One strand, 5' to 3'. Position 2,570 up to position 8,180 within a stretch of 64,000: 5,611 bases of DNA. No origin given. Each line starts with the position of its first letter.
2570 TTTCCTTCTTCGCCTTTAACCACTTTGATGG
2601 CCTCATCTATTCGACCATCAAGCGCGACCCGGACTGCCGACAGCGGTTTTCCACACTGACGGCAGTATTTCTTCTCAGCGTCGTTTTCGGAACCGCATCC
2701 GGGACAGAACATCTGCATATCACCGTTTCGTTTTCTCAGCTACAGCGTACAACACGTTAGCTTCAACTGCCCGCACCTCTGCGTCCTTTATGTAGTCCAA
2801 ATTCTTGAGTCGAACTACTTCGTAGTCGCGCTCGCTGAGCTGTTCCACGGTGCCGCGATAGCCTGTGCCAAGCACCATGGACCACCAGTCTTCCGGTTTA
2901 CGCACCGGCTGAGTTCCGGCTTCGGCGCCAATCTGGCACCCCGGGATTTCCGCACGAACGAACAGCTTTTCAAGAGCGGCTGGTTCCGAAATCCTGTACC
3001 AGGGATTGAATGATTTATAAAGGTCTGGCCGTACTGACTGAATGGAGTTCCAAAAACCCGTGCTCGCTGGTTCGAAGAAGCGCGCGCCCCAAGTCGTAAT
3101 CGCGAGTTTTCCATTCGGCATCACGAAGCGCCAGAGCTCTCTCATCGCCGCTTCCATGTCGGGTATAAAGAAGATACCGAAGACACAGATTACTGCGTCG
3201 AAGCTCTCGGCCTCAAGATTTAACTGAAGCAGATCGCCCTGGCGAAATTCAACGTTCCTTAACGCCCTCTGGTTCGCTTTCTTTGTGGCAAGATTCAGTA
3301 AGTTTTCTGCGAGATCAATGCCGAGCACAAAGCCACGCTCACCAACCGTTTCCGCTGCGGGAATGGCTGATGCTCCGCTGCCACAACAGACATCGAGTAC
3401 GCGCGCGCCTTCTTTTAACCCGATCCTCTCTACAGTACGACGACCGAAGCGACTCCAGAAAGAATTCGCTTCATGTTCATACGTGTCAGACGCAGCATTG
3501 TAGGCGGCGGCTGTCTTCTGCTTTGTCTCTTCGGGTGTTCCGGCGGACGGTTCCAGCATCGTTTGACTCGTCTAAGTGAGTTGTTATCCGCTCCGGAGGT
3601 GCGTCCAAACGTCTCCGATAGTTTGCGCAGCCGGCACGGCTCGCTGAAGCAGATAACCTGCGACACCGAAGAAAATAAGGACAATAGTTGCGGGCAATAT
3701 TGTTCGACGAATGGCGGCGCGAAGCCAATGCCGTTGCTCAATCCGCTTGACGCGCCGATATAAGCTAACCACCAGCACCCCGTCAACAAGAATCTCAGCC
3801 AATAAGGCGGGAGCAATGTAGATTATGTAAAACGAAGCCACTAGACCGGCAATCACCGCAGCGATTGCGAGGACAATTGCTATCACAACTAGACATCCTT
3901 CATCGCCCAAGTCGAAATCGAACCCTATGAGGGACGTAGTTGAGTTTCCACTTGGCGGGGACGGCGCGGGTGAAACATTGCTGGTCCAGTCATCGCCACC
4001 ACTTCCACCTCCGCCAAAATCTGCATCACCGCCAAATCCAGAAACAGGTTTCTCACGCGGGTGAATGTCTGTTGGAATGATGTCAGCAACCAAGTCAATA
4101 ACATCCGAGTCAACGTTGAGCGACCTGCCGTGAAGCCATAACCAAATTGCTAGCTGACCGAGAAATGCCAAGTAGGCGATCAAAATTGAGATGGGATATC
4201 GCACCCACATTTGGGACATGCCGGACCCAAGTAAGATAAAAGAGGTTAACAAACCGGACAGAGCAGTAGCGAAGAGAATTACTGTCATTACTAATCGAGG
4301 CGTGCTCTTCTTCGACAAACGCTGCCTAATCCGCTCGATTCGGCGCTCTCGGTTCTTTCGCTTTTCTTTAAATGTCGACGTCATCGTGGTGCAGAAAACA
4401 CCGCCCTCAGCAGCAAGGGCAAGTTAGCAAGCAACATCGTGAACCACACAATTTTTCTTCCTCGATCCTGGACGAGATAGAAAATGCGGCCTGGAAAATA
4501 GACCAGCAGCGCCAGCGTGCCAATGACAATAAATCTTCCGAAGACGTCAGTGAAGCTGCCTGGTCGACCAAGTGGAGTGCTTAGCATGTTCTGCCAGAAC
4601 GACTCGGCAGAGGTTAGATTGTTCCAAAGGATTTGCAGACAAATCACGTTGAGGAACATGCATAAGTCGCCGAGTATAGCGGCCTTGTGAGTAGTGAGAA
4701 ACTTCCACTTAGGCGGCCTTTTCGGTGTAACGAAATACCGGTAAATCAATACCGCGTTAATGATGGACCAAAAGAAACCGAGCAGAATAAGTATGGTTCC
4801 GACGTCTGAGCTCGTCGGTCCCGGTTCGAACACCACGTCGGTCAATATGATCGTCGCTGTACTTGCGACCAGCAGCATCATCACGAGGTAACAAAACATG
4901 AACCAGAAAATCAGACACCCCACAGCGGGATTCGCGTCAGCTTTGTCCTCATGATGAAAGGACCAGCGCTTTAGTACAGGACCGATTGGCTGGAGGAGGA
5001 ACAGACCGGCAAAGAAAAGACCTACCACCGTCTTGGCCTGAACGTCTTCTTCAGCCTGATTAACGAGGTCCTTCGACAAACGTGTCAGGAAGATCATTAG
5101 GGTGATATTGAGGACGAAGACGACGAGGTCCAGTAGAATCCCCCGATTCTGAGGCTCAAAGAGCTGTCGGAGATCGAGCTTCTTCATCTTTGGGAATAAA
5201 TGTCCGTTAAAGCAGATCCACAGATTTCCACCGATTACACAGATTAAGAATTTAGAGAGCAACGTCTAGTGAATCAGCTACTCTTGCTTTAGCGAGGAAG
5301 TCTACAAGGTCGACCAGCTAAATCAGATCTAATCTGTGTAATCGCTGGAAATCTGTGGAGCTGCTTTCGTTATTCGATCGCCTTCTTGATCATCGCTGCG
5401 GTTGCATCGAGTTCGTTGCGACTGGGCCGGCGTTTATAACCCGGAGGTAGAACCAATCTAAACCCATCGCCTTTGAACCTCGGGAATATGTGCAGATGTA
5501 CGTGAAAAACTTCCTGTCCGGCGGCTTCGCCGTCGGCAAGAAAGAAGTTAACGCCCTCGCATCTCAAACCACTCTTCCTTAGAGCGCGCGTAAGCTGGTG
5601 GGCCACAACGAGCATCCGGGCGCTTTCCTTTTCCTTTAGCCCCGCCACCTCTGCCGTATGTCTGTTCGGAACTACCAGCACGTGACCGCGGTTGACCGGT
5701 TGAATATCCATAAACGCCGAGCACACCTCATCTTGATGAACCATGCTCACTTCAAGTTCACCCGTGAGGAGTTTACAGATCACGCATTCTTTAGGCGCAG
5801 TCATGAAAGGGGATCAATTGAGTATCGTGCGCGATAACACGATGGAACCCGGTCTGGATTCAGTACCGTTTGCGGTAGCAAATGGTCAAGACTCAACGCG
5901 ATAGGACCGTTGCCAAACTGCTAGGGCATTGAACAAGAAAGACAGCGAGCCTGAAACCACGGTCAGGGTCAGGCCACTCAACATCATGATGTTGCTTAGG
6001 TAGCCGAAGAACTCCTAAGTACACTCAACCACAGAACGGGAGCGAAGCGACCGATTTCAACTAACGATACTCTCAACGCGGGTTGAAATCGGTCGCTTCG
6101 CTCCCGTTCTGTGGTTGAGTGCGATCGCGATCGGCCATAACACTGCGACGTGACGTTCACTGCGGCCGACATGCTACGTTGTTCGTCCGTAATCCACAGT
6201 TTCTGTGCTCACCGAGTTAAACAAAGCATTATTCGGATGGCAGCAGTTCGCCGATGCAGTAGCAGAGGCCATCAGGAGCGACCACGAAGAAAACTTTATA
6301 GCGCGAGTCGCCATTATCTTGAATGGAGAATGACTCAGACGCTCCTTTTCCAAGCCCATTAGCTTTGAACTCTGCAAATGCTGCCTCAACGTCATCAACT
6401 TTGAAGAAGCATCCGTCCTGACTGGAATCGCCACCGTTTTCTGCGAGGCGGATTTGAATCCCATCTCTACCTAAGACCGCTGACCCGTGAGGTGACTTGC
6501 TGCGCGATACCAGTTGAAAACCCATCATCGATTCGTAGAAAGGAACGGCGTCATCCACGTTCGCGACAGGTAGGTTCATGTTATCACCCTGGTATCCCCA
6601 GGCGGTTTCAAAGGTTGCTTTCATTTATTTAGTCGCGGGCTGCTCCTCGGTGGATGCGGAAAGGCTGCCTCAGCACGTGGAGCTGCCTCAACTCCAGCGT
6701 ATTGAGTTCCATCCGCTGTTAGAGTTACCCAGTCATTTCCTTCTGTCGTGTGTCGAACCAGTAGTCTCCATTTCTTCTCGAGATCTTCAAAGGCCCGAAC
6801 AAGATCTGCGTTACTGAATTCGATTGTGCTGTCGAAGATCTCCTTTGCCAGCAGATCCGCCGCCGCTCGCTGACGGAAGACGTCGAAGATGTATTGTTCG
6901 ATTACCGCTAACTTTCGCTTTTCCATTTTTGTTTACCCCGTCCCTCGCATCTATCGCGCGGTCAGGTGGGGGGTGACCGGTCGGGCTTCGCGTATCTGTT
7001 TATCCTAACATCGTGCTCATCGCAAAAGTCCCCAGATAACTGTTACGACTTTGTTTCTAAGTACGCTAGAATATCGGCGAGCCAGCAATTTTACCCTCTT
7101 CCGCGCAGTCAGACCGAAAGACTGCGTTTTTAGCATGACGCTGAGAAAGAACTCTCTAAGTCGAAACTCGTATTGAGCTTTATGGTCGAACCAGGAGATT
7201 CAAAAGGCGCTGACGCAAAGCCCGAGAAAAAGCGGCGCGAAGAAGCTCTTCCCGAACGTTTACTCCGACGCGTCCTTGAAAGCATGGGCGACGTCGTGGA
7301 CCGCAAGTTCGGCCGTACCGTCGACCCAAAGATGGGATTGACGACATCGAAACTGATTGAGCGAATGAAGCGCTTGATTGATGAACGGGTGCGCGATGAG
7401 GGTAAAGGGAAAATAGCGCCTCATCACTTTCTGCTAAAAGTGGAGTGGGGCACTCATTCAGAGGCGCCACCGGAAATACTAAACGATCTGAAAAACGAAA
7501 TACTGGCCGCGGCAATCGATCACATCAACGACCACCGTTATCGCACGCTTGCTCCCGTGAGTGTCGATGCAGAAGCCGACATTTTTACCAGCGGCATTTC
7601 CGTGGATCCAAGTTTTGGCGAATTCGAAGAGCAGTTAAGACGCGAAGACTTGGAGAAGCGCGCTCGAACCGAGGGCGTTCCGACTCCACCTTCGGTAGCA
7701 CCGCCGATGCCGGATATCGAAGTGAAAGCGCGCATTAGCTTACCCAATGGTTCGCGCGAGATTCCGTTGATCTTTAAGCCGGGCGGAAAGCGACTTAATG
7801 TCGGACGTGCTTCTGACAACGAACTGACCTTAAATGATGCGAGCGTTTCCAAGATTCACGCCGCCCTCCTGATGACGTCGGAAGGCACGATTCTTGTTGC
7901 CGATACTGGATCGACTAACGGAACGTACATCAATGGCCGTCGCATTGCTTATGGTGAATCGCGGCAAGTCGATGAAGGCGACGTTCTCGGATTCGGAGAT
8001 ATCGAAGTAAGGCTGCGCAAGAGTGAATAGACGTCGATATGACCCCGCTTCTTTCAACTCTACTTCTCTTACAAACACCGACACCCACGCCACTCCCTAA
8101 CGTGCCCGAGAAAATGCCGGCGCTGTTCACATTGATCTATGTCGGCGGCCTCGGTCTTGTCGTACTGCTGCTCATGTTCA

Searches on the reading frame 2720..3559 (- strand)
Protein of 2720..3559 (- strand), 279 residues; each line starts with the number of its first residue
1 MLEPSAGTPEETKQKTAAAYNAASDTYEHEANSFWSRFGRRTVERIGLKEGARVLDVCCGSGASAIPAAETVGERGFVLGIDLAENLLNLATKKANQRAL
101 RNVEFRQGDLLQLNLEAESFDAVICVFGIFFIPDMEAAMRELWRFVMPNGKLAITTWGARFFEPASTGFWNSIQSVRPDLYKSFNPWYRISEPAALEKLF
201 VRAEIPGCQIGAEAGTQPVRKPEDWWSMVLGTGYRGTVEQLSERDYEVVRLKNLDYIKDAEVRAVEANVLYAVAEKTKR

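Call 61: search_protein_families(library=pfam, proteins=[window:2720-3559:-], max_evalue=0.001)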
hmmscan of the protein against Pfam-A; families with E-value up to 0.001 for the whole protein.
window:2720-3559:- (279 aa): 12 families
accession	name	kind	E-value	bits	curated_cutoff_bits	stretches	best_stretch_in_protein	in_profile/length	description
PF01209.24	Ubie_methyltran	-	6.4e-23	81.8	20.1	1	17-155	17-152/233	ubiE/COQ5 methyltransferase family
PF13649.12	Methyltransf_25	-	1.9e-21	77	27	1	54-150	1-97/97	Methyltransferase domain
PF13847.12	Methyltransf_31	-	1.6e-20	73.7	27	1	49-158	2-113/145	Methyltransferase domain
PF08241.18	Methyltransf_11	-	5.7e-20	72.2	21.2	1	55-154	1-95/95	Methyltransferase domain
PF13489.12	Methyltransf_23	-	7.5e-12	45.7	27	1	27-171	1-133/164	Methyltransferase domain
PF08242.18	Methyltransf_12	-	8.9e-12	46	30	1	55-152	1-98/98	Methyltransferase domain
PF01135.25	PCMT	-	1.5e-10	41.7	20.3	1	42-125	65-148/210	Protein-L-isoaspartate(D-aspartate) O-methyltransferase (PCMT)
PF02353.26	CMAS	-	1e-05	25.4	27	1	39-126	51-134/273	Mycolic acid cyclopropane synthetase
PF05175.20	MTS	-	7.5e-05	22.9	23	1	50-125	31-104/170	Methyltransferase small domain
PF01728.25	FtsJ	-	0.00011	22.6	24.1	1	44-125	14-97/181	FtsJ-like methyltransferase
PF02390.23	Methyltransf_4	-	0.00011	22.1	24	1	54-127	5-80/173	Putative methyltransferase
PF01170.24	UPF0020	-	0.00025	21.2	22.3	0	43-125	21-127/197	RMKL-like, methyltransferase domain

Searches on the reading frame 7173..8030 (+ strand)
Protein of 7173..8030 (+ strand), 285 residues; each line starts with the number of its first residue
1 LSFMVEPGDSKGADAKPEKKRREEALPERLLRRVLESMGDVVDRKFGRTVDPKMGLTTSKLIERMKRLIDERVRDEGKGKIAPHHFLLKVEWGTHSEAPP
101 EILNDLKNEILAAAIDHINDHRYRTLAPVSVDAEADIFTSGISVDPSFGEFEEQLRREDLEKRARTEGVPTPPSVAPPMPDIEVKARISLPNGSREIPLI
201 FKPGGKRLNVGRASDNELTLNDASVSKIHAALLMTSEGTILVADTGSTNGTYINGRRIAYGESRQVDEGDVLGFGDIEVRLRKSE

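Call 61: search_protein_families(library=pfam, proteins=[window:7173-8030:+], max_evalue=0.001)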
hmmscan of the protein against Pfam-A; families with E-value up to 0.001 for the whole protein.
window:7173-8030:+ (285 aa): 3 families
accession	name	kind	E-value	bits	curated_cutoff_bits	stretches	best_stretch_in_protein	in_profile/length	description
PF00498.31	FHA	-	1.1e-16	61.5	20.7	1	210-275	3-67/67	FHA domain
PF16697.10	Yop-YscD_cpl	-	1.2e-11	45.1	33.2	1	205-283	16-92/94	Inner membrane component of T3SS, cytoplasmic domain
PF12401.13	FhaA_N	-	0.00012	22.9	25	1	37-136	7-104/115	FhaA, N-terminal domain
